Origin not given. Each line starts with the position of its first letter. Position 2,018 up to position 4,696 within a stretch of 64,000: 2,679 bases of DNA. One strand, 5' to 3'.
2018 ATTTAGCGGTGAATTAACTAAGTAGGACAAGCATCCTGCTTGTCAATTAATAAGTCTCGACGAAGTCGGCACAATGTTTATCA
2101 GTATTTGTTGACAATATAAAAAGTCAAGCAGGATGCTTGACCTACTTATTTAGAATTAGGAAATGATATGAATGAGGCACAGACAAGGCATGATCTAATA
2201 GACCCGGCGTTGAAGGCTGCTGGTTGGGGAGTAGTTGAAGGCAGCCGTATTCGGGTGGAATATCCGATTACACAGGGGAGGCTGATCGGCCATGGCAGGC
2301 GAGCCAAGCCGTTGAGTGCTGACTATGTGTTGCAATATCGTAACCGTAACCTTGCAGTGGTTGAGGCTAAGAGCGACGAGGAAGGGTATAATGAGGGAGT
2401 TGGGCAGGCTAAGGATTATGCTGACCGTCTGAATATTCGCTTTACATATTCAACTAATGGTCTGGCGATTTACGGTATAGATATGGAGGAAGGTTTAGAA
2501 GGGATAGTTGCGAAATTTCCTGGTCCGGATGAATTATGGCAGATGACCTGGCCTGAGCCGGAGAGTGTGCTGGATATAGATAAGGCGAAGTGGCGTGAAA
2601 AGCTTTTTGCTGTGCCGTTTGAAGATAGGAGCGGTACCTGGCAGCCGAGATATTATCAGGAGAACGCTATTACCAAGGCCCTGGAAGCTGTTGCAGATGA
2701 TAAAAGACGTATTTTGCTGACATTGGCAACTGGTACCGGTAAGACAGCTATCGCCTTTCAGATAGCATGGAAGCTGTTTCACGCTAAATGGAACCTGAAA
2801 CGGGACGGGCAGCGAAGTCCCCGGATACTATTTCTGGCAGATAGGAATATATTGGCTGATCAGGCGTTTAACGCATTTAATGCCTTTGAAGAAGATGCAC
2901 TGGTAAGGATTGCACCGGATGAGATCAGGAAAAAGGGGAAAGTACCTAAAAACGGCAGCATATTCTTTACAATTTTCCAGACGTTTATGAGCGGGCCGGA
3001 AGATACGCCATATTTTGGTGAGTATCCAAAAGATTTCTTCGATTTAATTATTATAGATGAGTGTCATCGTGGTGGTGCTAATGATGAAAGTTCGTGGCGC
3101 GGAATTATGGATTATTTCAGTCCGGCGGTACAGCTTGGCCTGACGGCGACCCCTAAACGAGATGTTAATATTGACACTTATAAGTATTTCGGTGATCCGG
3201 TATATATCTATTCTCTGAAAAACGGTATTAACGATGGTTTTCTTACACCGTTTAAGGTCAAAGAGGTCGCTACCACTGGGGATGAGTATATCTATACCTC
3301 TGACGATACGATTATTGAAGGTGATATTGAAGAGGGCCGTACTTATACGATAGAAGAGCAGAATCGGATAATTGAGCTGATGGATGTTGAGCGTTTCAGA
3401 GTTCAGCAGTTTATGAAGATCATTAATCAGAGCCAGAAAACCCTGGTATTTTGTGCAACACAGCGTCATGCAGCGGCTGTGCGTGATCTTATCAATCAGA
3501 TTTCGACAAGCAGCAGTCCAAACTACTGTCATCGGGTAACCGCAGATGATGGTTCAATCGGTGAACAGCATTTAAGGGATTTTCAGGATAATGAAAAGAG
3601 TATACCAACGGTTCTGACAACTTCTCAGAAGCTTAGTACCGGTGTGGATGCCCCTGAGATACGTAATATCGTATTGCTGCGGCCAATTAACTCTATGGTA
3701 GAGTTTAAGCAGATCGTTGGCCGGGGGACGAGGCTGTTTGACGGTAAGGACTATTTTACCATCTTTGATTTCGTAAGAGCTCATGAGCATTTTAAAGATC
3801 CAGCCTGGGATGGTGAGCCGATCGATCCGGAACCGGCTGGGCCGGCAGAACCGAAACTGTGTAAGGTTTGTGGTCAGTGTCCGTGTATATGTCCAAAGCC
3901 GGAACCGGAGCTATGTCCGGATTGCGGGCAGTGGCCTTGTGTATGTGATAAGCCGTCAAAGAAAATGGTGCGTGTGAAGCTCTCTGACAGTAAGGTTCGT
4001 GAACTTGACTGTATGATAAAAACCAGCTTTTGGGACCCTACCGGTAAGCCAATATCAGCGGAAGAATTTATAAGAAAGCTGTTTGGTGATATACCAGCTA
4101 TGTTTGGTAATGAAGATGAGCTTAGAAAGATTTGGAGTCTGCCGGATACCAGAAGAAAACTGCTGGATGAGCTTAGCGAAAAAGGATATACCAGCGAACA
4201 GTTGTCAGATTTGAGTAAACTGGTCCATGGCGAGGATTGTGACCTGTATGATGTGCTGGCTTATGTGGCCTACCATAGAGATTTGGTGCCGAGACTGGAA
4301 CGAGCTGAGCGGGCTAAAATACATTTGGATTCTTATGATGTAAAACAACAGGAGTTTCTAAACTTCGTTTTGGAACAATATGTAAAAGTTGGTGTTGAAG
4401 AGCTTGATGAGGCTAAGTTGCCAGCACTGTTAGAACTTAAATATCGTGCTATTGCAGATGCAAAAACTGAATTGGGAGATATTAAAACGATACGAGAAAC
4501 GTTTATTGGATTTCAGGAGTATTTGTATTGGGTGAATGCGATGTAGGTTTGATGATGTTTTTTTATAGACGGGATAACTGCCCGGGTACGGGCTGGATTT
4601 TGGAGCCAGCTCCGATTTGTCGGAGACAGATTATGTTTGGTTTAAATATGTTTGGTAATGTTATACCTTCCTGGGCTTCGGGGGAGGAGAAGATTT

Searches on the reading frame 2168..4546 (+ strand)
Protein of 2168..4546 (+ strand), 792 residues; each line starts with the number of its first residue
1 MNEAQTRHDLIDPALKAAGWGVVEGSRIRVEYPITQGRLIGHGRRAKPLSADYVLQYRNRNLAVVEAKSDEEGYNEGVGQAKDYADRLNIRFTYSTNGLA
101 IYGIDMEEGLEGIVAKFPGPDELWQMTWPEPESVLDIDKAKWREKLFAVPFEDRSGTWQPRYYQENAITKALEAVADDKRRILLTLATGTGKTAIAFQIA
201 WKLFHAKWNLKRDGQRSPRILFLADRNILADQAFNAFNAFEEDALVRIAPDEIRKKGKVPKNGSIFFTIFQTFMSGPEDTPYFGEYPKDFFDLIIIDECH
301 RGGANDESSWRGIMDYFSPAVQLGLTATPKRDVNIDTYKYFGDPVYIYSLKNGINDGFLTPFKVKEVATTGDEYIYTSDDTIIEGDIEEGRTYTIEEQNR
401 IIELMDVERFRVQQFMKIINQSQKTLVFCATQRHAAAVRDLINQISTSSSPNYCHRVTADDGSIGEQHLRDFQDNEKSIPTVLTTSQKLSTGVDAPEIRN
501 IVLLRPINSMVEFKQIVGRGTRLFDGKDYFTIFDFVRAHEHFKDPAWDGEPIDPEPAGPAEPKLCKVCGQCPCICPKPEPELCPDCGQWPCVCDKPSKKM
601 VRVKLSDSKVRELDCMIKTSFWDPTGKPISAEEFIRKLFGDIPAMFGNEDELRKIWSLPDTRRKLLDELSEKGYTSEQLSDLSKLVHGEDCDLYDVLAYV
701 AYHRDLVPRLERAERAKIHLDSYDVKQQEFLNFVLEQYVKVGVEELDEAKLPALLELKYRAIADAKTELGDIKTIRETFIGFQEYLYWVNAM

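Call 4: search_protein_families(library=pfam, proteins=[window:2168-4546:+], max_evalue=1)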
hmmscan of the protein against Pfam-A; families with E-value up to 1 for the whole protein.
window:2168-4546:+ (792 aa): 10 families
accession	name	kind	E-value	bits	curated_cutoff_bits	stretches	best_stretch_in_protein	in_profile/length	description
PF04851.21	ResIII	-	8.1e-39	133.6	22.5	1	159-331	3-164/164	Type III restriction enzyme, res subunit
PF08463.15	EcoEI_R_C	-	9.9e-29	101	24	1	632-787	1-163/163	EcoEI R protein C-terminal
PF18766.7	SWI2_SNF2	-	3.2e-19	69.9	26.7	1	163-365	1-191/221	SWI2/SNF2 ATPase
PF00270.35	DEAD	-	1e-11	45.3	26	1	163-333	3-164/167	DEAD/DEAH box helicase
PF00271.37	Helicase_C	-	3.9e-07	30.8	23.5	1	414-522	5-108/110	Helicase conserved C-terminal domain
PF04313.20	HSDR_N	-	3.4e-05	24.2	25.1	2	1-32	2-33/198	Type I restriction enzyme R protein N terminus (HSDR_N)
PF13588.12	HSDR_N_2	-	0.00018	22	25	1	26-109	22-99/110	Type I restriction enzyme R protein N terminus (HSDR_N)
PF20720.3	nSTAND3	-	0.0068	16.5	27.2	1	162-210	1-48/155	Novel STAND NTPase 3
PF25199.1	nSTAND_NTPase5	-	0.042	14.1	34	1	156-209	17-72/145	Novel STAND NTPase 5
PF14836.12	Ubiquitin_3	-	0.083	13.3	24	0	634-681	13-59/88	Ubiquitin-like domain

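Call 7: search_protein_families(library=ncbifam, proteins=[window:2168-4546:+], max_evalue=1)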
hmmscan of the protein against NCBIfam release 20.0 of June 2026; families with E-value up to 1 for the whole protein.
window:2168-4546:+ (792 aa): 14 families
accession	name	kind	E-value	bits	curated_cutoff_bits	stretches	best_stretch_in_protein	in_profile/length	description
NF046051.1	restrict_EcoAI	equivalog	5.3e-237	789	550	1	1-787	1-767/768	EcoAI/FtnUII family type I restriction enzme subunit R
NF008521.0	PRK11448.1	equivalog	7.8e-63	212.9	729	1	1-544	231-823/1123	type I restriction-modification system endonuclease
NF053632.1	heli_RadD_YejH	equivalog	1e-25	90.1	720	1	161-539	4-358/573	DNA repair helicase RadD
TIGR00348.1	hsdR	subfamily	2.7e-21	75.8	284.55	2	159-363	242-446/674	HsdR family type I site-specific deoxyribonuclease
TIGR04095.1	dnd_restrict_1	equivalog_domain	4.6e-19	68.7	600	1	159-537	8-397/451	DNA phosphorothioation system restriction enzyme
TIGR02621.3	cas3_GSU0051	exception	8.2e-07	28.2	400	1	147-244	2-93/854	type I-G CRISPR-associated helicase/endonuclease Cas3g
NF010337.0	PRK13766.1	equivalog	1.8e-05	23.1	610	1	157-331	14-175/781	Hef nuclease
NF010338.0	PRK13767.1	equivalog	0.00028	19.2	849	1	413-520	276-382/877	ATP-dependent helicase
TIGR04121.1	DEXH_lig_assoc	equivalog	0.00043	18.1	850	2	157-223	11-68/804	ligase-associated DNA damage response DEXH box helicase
NF053710.1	RNA_heli_RhlE2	exception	0.0016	16.9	925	1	156-243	20-105/635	RNA helicase RhlE2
NF008394.0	PRK11192.1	equivalog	0.0067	15.3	507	1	159-240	25-98/441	ATP-dependent RNA helicase SrmB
NF046055.1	restr_BPTD_3080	equivalog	0.021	12.7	800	1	170-207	143-181/970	BPTD_3080 family restriction endonuclease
NF003673.1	PRK05298.1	equivalog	0.034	12.5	743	1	157-197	7-47/653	excinuclease ABC subunit UvrB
TIGR01650.1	PD_CobS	equivalog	0.054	12.7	558.55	0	159-207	44-92/327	cobaltochelatase subunit CobS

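Call 9: find_encoding_contigs(protein=window:2168-4546:+, flank=10000, max_places=10)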
Protein window:2168-4546:+ (792 aa): no gene with exactly this product is on record in the collection.

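Call 38: find_related_loci(query=window:2168-4546:+, collection=metagenome_contigs, flank=10000)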
Query window:2168-4546:+ (792 aa) in metagenome_contigs; peptide patterns used: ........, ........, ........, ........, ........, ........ (x = any residue, [..] = any of these).
471 stretches matched a pattern; 434 encode a relative of the query (tblastn E <= 1e-3); the best 80 are kept; 80 distinct loci.
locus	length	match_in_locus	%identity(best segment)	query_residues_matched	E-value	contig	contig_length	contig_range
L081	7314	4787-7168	76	1-792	0e+0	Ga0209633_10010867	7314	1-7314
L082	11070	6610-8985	76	1-792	0e+0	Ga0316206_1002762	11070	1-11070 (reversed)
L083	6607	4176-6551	75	1-792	0e+0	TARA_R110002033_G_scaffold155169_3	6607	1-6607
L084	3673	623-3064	72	1-792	0e+0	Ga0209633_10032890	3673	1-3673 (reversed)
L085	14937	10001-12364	75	1-787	0e+0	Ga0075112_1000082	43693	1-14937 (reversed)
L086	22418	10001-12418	74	1-787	0e+0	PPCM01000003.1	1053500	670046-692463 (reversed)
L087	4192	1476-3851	75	1-792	0e+0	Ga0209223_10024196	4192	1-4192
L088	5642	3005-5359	74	1-787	0e+0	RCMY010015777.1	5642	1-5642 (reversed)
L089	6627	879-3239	74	1-789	0e+0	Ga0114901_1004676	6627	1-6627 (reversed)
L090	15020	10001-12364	75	1-787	0e+0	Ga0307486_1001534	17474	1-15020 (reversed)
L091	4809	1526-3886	74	1-787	0e+0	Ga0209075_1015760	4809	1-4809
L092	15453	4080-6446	74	1-787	0e+0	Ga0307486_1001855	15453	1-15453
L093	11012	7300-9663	73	1-787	0e+0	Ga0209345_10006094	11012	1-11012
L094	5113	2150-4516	74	1-787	0e+0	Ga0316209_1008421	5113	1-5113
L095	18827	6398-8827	73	1-787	0e+0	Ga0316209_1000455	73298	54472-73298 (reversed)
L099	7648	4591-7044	69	1-792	0e+0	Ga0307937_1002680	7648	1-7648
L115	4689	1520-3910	73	1-792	0e+0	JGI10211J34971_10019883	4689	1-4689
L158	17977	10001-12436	68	1-787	0e+0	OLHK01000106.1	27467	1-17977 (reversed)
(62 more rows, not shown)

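Call 41: search_protein_families(library=ncbifam, proteins=[L099:4048-4506:+, L115:1012-1464:+, L158:9386-9898:+], max_evalue=0.01)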
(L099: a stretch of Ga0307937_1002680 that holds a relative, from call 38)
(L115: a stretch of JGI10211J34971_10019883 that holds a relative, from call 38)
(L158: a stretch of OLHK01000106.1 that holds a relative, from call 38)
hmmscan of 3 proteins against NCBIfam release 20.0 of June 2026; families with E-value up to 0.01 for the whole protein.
L099:4048-4506:+ (152 aa): 2 families
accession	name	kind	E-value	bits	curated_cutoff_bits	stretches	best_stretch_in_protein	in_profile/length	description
NF033573.1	transpos_IS200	equivalog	3.4e-20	72.6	55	1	3-118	6-126/126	IS200/IS605 family transposase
NF047646.1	REP_Tyr_transpos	equivalog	2.3e-09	37.3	80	1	7-118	10-129/146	REP-associated tyrosine transposase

L115:1012-1464:+ (150 aa): 1 family
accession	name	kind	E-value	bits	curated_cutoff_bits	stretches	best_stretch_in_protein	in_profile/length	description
NF033573.1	transpos_IS200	equivalog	3.1e-19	69.4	55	1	8-118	11-126/126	IS200/IS605 family transposase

L158:9386-9898:+ (170 aa): 1 family
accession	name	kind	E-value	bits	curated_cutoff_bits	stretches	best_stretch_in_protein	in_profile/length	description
NF033573.1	transpos_IS200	equivalog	1.6e-19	70.4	55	1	24-138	7-126/126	IS200/IS605 family transposase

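Call 42: search_protein_families(library=pfam, proteins=[L099:4048-4506:+, L115:1012-1464:+, L158:9386-9898:+], max_evalue=0.01)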
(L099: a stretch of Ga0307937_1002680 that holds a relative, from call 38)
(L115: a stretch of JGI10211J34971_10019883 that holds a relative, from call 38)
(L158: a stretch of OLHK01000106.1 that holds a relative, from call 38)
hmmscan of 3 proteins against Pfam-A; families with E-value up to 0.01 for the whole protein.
L099:4048-4506:+ (152 aa): 1 family
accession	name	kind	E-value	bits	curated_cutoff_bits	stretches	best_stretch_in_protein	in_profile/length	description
PF01797.21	Y1_Tnp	-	3.6e-29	101.8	23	1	5-119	2-121/121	Transposase IS200 like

L115:1012-1464:+ (150 aa): 1 family
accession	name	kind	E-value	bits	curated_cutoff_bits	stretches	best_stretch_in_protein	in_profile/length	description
PF01797.21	Y1_Tnp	-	3.8e-26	92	23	1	7-119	4-121/121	Transposase IS200 like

L158:9386-9898:+ (170 aa): 1 family
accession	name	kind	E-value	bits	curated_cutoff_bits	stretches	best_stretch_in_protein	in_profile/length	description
PF01797.21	Y1_Tnp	-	9.8e-27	93.9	23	1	27-139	4-121/121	Transposase IS200 like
